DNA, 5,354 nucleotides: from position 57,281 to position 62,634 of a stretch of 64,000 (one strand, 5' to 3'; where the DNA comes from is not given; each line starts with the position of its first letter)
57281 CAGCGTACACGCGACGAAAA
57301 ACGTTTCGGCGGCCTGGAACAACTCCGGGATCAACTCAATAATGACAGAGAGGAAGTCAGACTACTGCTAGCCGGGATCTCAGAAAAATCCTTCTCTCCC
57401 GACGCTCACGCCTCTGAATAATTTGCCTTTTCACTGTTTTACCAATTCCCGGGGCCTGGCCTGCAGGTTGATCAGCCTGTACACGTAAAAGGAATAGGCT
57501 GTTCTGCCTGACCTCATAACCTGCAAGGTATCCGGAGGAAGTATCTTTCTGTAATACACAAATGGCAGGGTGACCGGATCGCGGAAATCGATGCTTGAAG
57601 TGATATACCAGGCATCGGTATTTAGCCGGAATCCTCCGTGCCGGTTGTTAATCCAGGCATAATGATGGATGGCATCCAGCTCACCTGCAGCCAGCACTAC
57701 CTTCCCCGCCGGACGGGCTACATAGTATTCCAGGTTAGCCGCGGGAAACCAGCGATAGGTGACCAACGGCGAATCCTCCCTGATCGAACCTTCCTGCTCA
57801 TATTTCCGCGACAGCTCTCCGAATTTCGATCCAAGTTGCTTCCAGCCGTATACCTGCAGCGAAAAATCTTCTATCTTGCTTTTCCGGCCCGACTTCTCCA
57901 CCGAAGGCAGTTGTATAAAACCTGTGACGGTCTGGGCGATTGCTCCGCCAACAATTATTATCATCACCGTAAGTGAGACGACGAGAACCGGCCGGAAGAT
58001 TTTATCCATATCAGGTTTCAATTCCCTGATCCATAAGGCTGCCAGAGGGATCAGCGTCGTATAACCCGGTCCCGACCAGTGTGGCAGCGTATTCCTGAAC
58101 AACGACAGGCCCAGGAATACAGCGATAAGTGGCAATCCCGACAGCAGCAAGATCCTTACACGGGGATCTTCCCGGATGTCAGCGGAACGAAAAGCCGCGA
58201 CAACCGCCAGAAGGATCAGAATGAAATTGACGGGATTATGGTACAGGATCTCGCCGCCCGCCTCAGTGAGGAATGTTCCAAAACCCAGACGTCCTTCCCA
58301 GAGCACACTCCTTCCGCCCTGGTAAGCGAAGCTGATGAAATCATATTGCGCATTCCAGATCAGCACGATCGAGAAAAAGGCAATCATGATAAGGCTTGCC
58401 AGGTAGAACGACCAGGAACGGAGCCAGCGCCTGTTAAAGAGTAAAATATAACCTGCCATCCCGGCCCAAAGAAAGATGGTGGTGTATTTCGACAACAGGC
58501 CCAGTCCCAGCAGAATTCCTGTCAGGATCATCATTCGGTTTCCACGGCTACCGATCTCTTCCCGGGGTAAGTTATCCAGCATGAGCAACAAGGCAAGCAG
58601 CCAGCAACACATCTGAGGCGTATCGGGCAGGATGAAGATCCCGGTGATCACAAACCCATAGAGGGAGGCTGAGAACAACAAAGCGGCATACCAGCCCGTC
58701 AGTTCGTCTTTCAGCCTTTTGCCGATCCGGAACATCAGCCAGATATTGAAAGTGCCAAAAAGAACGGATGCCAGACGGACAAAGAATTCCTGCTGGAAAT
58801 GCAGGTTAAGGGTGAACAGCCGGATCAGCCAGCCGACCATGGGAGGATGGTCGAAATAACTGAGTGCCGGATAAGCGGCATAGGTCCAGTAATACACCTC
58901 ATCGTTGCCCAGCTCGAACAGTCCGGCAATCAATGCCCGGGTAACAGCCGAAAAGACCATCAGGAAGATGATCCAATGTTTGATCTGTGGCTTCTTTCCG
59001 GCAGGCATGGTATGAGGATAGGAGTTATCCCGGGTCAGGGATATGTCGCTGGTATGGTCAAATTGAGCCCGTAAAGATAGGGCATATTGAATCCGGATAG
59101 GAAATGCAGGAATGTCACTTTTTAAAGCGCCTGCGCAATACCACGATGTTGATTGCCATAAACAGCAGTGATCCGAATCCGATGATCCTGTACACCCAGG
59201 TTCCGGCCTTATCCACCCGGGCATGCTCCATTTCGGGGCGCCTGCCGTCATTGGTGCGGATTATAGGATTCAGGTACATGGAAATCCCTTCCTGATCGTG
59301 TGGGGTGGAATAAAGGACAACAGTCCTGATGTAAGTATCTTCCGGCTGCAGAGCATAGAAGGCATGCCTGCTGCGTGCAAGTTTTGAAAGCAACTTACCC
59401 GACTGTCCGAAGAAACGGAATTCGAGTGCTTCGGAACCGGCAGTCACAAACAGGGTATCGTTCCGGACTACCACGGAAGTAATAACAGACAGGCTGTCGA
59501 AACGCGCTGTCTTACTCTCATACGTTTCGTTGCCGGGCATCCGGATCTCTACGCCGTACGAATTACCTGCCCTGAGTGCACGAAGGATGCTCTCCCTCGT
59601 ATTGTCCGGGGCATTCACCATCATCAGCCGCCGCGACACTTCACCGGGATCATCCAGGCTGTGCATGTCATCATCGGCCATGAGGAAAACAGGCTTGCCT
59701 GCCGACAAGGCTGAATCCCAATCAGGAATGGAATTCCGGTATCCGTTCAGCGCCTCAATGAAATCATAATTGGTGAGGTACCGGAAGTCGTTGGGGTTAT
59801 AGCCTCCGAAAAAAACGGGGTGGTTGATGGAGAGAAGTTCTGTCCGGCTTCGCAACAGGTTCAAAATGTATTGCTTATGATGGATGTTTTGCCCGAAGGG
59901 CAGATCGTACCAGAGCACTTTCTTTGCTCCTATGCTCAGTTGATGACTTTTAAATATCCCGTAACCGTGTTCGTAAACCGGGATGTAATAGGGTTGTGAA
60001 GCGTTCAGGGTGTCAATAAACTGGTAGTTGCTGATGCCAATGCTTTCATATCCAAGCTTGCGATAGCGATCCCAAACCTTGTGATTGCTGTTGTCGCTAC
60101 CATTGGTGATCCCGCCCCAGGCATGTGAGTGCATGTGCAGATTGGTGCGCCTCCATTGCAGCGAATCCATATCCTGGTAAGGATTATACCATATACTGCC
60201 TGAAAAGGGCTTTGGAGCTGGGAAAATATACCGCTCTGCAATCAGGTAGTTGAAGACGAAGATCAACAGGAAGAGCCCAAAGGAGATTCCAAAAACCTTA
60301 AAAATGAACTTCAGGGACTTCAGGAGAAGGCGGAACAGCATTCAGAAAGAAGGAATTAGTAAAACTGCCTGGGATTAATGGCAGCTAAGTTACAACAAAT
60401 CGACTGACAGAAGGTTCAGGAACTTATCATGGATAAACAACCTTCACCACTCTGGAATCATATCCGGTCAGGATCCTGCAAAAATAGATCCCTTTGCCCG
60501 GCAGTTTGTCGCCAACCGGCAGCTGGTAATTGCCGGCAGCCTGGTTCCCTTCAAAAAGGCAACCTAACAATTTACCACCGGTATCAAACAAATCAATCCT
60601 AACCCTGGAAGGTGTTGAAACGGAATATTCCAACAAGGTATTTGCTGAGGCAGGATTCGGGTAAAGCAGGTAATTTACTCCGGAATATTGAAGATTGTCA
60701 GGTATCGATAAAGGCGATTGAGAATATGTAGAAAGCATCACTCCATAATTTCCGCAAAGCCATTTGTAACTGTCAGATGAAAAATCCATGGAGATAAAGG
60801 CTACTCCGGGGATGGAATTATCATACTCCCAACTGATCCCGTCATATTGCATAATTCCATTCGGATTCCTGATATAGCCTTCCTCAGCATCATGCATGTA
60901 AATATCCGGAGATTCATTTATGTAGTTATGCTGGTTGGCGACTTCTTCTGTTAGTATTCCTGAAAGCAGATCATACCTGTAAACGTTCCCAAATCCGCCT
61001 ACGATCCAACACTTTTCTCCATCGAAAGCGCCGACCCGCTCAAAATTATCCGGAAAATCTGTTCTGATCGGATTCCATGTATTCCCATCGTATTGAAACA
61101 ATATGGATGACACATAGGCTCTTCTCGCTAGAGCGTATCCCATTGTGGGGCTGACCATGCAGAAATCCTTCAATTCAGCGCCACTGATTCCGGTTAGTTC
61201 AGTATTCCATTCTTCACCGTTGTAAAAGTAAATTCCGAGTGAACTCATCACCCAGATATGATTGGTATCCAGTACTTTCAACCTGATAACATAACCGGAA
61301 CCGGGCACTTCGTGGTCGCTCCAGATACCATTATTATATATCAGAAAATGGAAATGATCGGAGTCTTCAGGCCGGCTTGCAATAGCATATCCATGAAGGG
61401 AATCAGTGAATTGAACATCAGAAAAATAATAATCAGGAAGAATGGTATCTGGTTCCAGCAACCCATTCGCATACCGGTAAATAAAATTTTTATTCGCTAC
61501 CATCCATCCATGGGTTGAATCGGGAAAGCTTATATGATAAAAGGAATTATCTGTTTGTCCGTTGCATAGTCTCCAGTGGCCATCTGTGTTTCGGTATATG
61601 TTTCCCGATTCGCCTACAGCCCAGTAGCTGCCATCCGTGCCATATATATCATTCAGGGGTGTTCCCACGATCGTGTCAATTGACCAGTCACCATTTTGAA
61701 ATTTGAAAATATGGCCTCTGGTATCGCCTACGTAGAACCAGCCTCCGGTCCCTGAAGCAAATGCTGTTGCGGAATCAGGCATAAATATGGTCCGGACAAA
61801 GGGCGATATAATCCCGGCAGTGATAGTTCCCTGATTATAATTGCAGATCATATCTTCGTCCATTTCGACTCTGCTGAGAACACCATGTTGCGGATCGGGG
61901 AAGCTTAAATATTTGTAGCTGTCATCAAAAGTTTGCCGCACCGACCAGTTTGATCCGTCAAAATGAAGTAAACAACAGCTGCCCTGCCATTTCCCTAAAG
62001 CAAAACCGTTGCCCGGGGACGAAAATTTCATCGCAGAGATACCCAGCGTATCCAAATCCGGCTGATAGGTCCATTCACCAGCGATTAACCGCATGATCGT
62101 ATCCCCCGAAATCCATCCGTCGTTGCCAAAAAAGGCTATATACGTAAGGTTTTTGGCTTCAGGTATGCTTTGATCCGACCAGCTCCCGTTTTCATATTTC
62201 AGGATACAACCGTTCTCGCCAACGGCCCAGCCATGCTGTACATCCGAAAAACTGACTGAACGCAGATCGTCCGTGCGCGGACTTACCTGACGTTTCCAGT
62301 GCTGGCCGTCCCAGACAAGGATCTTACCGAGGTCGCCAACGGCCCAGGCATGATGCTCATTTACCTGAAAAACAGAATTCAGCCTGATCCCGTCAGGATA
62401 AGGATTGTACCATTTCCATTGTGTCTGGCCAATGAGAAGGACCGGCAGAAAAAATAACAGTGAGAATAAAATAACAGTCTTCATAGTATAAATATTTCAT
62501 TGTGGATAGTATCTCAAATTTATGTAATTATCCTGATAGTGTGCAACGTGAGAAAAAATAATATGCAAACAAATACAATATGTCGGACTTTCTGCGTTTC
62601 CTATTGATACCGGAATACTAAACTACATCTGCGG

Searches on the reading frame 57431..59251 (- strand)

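Call 59: search_protein_families(library=pfam, proteins=[window:57431-59251:-], max_evalue=0.00001)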
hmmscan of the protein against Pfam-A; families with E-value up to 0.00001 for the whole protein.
window:57431-59251:- (606 aa): 2 families
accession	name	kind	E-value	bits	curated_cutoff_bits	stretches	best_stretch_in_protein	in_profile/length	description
PF13231.12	PMT_2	-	9.9e-27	94.6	26.1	1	134-299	1-160/160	Dolichyl-phosphate-mannose-protein mannosyltransferase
PF02366.24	PMT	-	1.4e-08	35.1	22.7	1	151-297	78-228/245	Dolichyl-phosphate-mannose-protein mannosyltransferase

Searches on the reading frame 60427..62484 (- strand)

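Call 59: search_protein_families(library=pfam, proteins=[window:60427-62484:-], max_evalue=0.00001)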
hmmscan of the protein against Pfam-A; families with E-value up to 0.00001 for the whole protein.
window:60427-62484:- (685 aa): 1 family
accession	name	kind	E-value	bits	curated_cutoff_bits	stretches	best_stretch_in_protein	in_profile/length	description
PF14870.12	PSII_BNR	-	7.1e-11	42.3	27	0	61-129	7-81/303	Photosynthesis system II assembly factor YCF48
